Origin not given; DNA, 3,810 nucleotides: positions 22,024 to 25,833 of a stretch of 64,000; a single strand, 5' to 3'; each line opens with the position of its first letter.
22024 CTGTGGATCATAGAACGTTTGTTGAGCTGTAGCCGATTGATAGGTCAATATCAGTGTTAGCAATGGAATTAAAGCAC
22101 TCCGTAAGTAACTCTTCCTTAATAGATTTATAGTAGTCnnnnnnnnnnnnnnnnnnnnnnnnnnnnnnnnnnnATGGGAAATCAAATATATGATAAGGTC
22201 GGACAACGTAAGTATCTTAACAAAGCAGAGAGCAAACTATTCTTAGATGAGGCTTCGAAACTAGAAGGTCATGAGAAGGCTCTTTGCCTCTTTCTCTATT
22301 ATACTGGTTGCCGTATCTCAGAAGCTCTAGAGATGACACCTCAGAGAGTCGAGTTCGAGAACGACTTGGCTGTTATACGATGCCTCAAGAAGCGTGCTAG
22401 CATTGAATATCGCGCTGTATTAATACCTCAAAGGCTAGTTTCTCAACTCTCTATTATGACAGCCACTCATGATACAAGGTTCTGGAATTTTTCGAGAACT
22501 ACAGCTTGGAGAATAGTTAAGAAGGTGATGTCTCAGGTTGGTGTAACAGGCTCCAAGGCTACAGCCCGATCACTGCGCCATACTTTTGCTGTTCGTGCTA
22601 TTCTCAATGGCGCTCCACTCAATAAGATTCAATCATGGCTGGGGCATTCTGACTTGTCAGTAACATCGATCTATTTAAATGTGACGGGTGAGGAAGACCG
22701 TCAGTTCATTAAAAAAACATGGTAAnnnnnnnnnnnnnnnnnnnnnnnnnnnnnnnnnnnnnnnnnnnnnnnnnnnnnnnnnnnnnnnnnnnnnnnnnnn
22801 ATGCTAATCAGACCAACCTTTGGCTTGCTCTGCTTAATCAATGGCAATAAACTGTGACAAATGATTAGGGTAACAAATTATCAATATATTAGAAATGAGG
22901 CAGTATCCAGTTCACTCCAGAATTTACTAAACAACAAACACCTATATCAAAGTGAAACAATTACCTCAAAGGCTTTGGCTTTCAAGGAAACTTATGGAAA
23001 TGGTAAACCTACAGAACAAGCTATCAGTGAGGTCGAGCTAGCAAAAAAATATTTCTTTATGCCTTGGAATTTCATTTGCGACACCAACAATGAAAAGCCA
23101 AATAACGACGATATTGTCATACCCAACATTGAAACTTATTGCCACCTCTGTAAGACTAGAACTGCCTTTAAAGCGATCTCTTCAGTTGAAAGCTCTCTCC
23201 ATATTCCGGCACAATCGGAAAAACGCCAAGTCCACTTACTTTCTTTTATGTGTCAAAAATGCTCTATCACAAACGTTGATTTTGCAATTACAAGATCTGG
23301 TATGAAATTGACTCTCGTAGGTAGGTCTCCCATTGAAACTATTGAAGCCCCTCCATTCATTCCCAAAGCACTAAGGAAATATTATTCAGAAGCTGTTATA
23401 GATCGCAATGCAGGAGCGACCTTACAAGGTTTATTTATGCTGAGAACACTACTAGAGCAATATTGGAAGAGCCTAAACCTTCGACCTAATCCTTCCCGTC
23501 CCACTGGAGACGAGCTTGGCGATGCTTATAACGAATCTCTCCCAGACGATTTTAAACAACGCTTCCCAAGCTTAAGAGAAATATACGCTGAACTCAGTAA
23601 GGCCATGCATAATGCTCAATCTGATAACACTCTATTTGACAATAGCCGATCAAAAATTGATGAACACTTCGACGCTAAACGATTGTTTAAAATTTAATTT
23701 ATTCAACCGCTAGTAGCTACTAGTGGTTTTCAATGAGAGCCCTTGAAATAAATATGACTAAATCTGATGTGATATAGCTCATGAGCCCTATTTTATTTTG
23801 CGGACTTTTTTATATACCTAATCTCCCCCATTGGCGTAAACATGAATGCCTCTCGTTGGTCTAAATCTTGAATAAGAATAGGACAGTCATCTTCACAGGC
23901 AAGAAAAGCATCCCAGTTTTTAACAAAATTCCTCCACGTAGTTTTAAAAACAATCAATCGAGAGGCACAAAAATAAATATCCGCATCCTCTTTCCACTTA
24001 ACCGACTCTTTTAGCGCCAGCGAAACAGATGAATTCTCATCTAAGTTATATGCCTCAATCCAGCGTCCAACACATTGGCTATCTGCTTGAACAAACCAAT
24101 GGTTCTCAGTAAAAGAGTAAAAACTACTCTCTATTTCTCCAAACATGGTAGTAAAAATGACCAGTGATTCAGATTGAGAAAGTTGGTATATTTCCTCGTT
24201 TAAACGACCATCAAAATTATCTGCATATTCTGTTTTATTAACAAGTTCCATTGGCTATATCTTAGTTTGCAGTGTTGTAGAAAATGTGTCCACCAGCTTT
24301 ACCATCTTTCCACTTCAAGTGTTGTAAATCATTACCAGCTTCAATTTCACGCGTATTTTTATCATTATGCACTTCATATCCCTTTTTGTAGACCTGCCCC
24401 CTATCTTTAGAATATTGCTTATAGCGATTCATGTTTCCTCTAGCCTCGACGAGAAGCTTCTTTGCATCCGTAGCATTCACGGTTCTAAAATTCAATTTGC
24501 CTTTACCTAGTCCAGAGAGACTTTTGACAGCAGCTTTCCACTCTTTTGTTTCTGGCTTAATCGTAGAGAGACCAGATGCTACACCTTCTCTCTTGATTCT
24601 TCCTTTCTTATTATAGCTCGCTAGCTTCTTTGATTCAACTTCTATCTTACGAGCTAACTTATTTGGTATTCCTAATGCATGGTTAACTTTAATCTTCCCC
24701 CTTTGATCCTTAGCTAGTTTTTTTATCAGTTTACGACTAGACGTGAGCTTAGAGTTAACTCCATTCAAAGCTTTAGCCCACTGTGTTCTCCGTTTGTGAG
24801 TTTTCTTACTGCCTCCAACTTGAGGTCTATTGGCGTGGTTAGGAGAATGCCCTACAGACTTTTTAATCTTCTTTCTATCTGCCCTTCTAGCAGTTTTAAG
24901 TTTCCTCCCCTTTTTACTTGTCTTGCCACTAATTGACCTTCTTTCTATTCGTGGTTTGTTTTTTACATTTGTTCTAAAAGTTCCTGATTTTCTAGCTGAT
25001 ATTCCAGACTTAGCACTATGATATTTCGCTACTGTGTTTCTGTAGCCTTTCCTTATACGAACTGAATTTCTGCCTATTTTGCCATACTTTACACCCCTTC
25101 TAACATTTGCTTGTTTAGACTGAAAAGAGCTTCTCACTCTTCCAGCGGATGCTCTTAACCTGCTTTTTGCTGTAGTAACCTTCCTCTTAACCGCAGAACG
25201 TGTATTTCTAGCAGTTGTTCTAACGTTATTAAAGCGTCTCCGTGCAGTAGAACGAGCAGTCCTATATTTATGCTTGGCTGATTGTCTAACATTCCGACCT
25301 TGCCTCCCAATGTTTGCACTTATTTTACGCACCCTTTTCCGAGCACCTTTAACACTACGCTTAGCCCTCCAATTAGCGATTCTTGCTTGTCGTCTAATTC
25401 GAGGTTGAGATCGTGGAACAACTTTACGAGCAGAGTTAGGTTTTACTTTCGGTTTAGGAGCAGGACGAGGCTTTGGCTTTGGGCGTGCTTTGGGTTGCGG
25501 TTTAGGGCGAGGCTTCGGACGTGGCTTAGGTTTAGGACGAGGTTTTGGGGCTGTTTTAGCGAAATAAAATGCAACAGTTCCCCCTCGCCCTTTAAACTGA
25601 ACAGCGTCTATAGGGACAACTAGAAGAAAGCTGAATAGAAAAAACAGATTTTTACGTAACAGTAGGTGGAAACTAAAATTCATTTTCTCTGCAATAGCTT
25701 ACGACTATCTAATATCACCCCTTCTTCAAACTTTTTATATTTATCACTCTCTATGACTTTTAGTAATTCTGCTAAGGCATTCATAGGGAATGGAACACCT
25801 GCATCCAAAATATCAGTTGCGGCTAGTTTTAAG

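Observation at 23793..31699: Nine-gene MotA / MotB-vWA / lipoprotein / TPR operon ending in a toxin-immunity-like pair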

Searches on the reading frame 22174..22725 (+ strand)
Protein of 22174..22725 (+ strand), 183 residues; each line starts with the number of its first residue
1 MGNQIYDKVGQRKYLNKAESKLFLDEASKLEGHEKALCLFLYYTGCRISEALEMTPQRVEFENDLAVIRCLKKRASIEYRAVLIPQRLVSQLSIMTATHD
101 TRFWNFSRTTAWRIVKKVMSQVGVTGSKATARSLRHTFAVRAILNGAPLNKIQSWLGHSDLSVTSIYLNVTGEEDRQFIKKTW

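Call 9: search_protein_families(library=pfam, proteins=[window:22174-22725:+], max_evalue=0.01)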
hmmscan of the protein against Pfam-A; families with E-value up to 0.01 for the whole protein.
window:22174-22725:+ (183 aa): 1 family
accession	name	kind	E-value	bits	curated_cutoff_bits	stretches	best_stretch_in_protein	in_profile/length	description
PF00589.27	Phage_integrase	-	7.4e-23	81.6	27.1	1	14-171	2-169/172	Phage integrase family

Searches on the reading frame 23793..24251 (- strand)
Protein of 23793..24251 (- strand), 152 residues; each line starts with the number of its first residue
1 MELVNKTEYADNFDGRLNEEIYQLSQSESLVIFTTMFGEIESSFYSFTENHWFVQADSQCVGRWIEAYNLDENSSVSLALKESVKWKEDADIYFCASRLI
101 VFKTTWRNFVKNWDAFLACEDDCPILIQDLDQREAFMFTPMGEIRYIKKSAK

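Call 3: search_protein_families(library=pfam, proteins=[window:23793-24251:-], max_evalue=1)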
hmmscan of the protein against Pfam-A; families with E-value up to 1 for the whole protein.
window:23793-24251:- (152 aa): 2 families
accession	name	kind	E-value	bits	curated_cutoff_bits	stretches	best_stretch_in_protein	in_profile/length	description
PF11163.13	DUF2947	-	1e-18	68.1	25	1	18-145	25-150/152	Protein of unknown function (DUF2947)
PF07868.16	DUF1655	-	0.054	14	20.1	1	16-40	24-48/55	Protein of unknown function (DUF1655)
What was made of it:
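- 23793..24251 (-): g9: DUF2947 protein with no signal peptide. It is the predicted cognate immunity protein. PF11163 E 1e-18 (call 3).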

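Call 4: search_protein_families(library=padloc, proteins=[window:23793-24251:-], max_evalue=1)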
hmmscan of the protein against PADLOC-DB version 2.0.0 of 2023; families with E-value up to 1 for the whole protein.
window:23793-24251:- (152 aa): 0 families

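Call 5: search_protein_families(library=ncbifam, proteins=[window:23793-24251:-], max_evalue=1)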
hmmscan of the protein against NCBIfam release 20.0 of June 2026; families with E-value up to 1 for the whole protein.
window:23793-24251:- (152 aa): 0 families

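Call 34: search_solved_structures(query=window:23793-24251:-, max_evalue=10, show_alignments=2)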
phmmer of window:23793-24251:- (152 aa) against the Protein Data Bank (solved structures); distinct sequences matched with E-value up to 10: 8.
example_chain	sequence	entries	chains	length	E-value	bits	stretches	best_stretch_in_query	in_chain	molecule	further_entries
6i07_A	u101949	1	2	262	0.32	13.9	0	67-98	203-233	Single chain Fv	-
9x1i_A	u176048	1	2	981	0.52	13.3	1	3-115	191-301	Endo-beta-N-acetylglucosaminidase HS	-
3tp2_A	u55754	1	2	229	1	12.3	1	4-63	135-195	Pre-mRNA-splicing factor CWC2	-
6nou_A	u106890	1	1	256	1.1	12.2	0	41-67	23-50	scFv derived from ixekizumab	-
3u1l_A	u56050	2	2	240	1.1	12.2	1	4-63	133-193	Pre-mRNA-splicing factor CWC2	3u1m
7dco_R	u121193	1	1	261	1.2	12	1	4-63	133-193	Pre-mRNA-splicing factor CWC2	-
5itb_H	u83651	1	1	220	2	11.4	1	61-105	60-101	anti-RSV F Fab 14N4 Heavy chain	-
5j3d_A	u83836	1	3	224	2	11.3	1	61-105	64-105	14N4 heavy chain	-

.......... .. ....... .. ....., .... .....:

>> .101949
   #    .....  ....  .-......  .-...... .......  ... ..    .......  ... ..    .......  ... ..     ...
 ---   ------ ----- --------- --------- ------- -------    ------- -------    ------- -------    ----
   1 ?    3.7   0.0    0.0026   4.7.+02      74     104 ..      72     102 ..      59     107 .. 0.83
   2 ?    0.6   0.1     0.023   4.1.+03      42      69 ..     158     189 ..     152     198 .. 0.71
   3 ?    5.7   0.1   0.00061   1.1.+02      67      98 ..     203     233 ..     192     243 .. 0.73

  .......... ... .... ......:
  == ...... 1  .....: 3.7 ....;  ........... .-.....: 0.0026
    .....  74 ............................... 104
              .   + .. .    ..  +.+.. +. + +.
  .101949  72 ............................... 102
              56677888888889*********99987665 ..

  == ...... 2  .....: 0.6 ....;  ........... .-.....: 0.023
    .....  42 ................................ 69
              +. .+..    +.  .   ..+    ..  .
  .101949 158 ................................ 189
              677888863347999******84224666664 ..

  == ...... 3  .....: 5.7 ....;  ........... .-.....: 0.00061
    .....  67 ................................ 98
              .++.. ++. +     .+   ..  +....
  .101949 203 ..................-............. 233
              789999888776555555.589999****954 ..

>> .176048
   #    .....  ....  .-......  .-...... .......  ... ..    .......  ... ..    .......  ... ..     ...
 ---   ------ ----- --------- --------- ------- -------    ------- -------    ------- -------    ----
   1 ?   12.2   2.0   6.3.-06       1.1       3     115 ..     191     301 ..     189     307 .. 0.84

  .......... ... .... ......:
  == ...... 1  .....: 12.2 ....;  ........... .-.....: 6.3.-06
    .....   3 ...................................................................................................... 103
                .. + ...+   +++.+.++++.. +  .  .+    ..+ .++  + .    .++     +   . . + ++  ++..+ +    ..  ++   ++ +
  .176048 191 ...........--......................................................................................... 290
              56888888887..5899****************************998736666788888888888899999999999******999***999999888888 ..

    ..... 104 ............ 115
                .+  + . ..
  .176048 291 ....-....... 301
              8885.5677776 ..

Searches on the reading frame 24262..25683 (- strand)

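Call 3: search_protein_families(library=pfam, proteins=[window:24262-25683:-], max_evalue=1)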
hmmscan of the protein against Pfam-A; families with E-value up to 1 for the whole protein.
window:24262-25683:- (473 aa): 2 families
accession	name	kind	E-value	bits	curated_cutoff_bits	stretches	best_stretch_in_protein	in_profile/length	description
PF05887.16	Trypan_PARP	-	0.00063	20.2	100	1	46-83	61-102/134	Procyclic acidic repetitive protein (PARP)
PF01442.23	Apolipoprotein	-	0.11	12.6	90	1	112-190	106-184/190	Apolipoprotein A1/A4/E domain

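Call 4: search_protein_families(library=padloc, proteins=[window:24262-25683:-], max_evalue=1)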
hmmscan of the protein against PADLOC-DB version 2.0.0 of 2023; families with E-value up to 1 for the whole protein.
window:24262-25683:- (473 aa): 0 families

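Call 5: search_protein_families(library=ncbifam, proteins=[window:24262-25683:-], max_evalue=1)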
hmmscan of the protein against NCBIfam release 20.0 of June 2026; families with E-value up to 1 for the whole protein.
window:24262-25683:- (473 aa): 5 families
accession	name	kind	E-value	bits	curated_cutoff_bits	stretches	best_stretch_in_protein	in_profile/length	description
NF033186.1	internalin_K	exception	0.00012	20.6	1100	1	42-91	506-553/604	class 1 internalin InlK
NF033845.1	MSCRAMM_ClfB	exception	0.021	12.8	999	1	45-84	547-586/871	MSCRAMM family adhesin clumping factor ClfB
NF007285.1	PRK09752.1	equivalog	0.038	11.6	1459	1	46-81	920-955/1250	AIDA-I family autotransporter adhesin YfaL/EhaC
NF037973.1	metallo_SslE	exception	0.069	10.4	3000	1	44-82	48-86/1519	lipoprotein metalloprotease SslE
NF008814.0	PRK11854.1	equivalog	0.46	8.8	722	1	313-423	311-417/637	pyruvate dehydrogenase complex dihydrolipoyllysine-residue acetyltransferase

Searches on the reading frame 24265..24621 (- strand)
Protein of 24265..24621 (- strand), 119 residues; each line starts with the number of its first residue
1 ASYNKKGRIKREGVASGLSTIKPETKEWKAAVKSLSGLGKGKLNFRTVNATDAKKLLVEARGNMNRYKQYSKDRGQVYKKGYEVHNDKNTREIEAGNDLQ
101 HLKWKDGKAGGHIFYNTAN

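Call 47: predict_structure(alignment_id=A3)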
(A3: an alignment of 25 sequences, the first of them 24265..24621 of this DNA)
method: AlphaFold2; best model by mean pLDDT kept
length: 119 residues; sequences in the alignment: 25
mean_pLDDT: 75.9   pTM: 0.69
mean pLDDT of the five models: 75.9, 73.5, 68.6, 56.2, 53.2
residues with pLDDT >= 90: 29; 70-90: 48; 50-70: 30; < 50: 12
segments of 3 or more residues with pLDDT < 50: 1-5, 7-12
pLDDT, mean of each block of 10 residues (from residue 1): 39 72 94 88 90 91 67 67 72 70 85 77
secondary structure, 60 per line:
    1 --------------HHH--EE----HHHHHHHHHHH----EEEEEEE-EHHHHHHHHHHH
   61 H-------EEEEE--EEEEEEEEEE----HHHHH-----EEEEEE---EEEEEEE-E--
elements in order: H26-36 E41-47 H50-61 E69-73 E76-85 H90-94 E100-105 E109-115

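Call 49: fold_search(model_id=the predicted structure, library=pdb)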
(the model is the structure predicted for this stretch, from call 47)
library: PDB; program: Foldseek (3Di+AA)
matches with E <= 10: 395; with E <= 0.001: 0
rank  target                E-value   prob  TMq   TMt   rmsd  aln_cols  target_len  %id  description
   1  9g2f_A                5.8e-02  0.35  0.27  0.04   9.0       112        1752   14  Mouse Teneurin2 dimer variant A1B1 (released 2026-01-21)
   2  6vhh_A                8.5e-02  0.41  0.26  0.03   7.7        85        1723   14  Human Teneurin-2 and human Latrophilin-3 binary complex (released 2020-06-03)
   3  2bbj_A                1.8e-01  0.44  0.36  0.16   7.2       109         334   10  Crystal structure of the CorA Mg2+ transporter (released 2005-12-13)
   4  2bbh                  2.2e-01  0.38  0.35  0.22   7.2       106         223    8  X-ray structure of T.maritima CorA soluble domain (released 2005-12-13)
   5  9g2h_A                2.2e-01  0.33  0.27  0.04   7.2        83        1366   14  Mouse Teneurin2 dimer variant A1B0 (released 2026-01-21)
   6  6ske_A                2.2e-01  0.28  0.27  0.03   6.5        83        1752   17  Teneurin 2 in complex with Latrophilin 2 Lec domain (released 2020-02-12)
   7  9g42_A                2.3e-01  0.23  0.29  0.03  10.1       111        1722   15  Mouse Teneurin2 dimer variant A0B0 (released 2026-01-21)
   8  3jcg_A                2.7e-01  0.30  0.34  0.16   7.1       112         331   12  Cryo-EM structure of the magnesium channel CorA in the magnesium-free, asymmetric open state I (released 2016-02-17)
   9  8tmj_D                2.8e-01  0.23  0.31  0.14   7.8       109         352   11  Cryo-EM structure of CorA in complex with conformation-specific synthetic antibody C18 and 100 uM MgCl2, State MG0.1-2 (released 2025-02-12)
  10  3jcf_A                2.8e-01  0.20  0.28  0.14   7.9       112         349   11  Cryo-EM structure of the magnesium channel CorA in the closed symmetric magnesium-bound state (released 2016-02-17)
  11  8r51_A                3.0e-01  0.30  0.28  0.03   7.3        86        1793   13  Mouse teneurin-3 non-compact subunit - A1B1 isoform (released 2024-05-08)
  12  5jrw_C                3.0e-01  0.23  0.31  0.15   7.6       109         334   12  Crystal structure of Thermotoga maritima mutant D89R/D253R (released 2017-01-25)
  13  8tmc_D                3.2e-01  0.33  0.35  0.15   7.4       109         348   12  Cryo-EM structure of CorA in complex with conformation-specific synthetic antibody C12 and 20 mM MgCl2, State MG20-2 (released 2025-02-12)
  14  7qps_A                3.2e-01  0.23  0.27  0.13   6.0        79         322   16  Structure of Mn-free SpoT (released 2023-01-18)
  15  5jtg_E                3.4e-01  0.25  0.32  0.16   7.6       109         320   10  Crystal structure of Thermotoga maritima mutant D89K/D253K (released 2017-01-25)
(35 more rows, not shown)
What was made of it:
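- The biochemical activity of the g8 toxin domain is unknown (call 49).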
